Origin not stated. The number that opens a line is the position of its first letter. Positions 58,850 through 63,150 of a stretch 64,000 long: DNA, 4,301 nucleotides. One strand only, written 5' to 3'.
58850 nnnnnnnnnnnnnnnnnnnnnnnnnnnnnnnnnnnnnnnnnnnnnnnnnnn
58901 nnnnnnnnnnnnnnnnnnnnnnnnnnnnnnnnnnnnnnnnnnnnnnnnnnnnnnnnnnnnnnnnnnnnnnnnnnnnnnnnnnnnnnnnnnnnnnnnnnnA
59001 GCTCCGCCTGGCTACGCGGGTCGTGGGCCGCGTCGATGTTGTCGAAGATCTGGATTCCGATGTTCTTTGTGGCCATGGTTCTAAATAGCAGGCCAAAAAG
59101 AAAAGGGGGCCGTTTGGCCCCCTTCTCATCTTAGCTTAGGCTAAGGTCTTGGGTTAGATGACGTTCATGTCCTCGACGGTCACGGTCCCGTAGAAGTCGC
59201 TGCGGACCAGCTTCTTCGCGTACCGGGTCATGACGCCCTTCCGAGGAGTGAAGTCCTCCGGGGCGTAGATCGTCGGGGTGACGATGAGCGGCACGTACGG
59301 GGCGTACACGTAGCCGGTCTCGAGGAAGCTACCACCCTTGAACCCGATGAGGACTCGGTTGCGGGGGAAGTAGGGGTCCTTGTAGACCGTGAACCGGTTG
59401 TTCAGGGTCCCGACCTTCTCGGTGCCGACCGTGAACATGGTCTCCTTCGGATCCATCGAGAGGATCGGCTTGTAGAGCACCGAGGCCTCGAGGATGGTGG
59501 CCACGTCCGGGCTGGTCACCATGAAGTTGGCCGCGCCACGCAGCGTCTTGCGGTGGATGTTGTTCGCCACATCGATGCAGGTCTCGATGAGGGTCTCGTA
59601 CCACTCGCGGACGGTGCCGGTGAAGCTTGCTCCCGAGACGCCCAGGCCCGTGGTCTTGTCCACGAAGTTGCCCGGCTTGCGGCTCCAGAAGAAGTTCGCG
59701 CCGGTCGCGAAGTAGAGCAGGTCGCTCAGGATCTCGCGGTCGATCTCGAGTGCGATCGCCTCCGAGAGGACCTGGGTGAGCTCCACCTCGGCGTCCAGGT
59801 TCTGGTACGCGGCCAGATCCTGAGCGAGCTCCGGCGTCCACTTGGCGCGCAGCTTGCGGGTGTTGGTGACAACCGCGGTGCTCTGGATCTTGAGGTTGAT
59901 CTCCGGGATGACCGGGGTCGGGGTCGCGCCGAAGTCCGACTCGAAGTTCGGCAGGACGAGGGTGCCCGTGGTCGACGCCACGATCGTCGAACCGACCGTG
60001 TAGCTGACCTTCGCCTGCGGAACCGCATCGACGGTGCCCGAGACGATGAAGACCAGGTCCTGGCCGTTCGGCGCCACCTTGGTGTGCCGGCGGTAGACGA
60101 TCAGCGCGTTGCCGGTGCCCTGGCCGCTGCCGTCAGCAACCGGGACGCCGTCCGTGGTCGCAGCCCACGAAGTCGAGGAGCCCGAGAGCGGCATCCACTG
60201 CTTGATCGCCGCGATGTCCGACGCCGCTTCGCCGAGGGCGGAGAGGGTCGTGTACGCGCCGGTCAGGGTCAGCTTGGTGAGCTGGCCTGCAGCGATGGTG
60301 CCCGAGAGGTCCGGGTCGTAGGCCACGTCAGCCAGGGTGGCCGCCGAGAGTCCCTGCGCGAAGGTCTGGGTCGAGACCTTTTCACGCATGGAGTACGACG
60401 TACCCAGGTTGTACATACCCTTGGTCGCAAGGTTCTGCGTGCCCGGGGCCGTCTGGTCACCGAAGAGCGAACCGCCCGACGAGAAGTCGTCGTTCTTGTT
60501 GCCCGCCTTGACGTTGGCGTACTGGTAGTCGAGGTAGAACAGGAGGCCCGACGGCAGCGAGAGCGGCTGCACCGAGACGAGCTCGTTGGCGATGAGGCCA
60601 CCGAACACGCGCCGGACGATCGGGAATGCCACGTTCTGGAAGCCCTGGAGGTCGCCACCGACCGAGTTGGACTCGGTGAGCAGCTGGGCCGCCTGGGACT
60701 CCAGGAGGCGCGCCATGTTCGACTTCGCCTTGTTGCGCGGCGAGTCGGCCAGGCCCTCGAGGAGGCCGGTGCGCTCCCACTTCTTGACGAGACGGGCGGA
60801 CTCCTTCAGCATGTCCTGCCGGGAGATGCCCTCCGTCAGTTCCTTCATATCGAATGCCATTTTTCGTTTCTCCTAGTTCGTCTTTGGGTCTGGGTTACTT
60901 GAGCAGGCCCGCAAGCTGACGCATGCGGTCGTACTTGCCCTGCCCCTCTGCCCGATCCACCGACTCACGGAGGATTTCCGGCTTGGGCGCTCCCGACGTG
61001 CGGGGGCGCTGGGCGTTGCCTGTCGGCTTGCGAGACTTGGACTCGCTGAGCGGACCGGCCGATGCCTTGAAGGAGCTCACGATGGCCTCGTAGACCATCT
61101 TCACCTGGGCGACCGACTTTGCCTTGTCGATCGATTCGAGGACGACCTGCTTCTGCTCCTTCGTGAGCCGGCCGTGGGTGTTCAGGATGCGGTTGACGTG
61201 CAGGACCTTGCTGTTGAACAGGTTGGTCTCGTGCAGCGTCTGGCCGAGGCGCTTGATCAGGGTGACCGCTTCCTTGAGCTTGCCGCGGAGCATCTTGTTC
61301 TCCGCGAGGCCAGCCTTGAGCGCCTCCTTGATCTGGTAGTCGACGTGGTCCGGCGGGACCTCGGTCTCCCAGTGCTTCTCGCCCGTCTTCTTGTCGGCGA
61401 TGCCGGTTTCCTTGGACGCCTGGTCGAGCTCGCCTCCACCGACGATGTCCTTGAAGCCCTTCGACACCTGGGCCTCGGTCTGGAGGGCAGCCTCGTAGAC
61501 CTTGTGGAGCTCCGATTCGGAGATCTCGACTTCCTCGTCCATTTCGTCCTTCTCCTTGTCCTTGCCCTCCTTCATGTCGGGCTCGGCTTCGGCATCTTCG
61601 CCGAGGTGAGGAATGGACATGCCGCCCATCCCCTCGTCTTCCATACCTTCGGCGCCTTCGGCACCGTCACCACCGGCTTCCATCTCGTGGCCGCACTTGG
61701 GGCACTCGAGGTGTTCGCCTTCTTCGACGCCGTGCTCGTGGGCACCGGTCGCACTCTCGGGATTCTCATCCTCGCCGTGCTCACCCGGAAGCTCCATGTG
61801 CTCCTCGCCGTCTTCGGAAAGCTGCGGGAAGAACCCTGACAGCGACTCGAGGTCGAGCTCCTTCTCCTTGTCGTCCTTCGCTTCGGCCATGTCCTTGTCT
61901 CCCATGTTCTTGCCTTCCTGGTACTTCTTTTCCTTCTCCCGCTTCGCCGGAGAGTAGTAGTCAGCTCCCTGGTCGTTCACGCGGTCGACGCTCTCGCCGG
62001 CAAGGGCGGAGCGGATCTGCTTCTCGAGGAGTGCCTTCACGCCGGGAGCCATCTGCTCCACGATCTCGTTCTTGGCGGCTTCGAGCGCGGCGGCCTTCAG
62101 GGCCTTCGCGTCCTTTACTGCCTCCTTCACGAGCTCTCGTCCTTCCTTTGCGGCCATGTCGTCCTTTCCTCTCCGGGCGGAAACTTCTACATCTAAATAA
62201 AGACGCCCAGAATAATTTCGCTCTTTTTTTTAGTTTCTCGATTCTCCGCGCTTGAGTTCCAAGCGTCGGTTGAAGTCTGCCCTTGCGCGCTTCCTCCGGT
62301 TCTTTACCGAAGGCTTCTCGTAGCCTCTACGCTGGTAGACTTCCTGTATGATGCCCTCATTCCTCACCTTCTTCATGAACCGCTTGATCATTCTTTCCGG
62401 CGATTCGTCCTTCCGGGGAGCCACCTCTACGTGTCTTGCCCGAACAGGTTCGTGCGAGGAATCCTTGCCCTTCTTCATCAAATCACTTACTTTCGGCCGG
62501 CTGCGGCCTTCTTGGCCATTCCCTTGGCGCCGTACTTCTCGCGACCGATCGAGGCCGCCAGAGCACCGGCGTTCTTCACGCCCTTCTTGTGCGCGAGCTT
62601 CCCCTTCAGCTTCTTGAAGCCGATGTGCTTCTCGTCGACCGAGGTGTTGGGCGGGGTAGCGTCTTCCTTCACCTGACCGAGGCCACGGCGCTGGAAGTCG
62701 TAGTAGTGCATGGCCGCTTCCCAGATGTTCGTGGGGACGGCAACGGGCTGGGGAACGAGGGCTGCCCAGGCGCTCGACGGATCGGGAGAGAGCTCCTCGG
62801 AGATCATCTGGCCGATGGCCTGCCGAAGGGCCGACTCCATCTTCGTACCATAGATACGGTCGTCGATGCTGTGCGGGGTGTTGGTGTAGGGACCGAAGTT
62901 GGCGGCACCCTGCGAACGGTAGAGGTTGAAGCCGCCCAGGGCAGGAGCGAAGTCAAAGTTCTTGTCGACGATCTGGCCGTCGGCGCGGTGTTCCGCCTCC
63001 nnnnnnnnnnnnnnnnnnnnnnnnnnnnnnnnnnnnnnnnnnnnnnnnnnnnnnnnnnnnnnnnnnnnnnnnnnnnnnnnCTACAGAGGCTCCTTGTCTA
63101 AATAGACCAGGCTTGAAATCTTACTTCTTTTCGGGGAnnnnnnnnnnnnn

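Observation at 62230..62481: Ribosomal protein bS21 homolog inserted between head genes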

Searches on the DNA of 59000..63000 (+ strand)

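Call 6: search_dna_similar(query=window:59000-63000:+, collection=phages, mode=near, max_rows=15)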
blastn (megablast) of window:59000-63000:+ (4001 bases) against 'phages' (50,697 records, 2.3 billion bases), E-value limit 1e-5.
No match.

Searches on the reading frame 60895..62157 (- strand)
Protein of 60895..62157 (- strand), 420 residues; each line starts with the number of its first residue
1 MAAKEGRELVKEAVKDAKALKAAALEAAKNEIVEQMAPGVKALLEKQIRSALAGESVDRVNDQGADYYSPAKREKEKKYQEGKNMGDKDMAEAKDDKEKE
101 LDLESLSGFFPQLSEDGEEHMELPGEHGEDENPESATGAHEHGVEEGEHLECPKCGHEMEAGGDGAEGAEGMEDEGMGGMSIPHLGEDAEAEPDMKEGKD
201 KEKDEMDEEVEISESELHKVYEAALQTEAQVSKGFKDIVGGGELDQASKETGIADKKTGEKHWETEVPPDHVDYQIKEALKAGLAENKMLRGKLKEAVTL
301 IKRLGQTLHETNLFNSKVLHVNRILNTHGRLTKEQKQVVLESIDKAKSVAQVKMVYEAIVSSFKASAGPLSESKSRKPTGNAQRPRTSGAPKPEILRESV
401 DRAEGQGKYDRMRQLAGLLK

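Call 3: search_protein_families(library=pfam, proteins=[window:60895-62157:-], max_evalue=0.01)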
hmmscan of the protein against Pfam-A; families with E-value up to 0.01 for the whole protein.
window:60895-62157:- (420 aa): 0 families

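Call 5: search_protein_families(library=phrogs, proteins=[window:60895-62157:-], max_evalue=0.001)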
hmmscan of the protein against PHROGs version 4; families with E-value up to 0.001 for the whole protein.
window:60895-62157:- (420 aa): 0 families

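Call 64: search_protein_families(library=ncbifam, proteins=[window:60895-62157:-], max_evalue=0.1)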
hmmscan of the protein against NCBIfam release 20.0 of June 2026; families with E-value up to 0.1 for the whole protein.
window:60895-62157:- (420 aa): 0 families
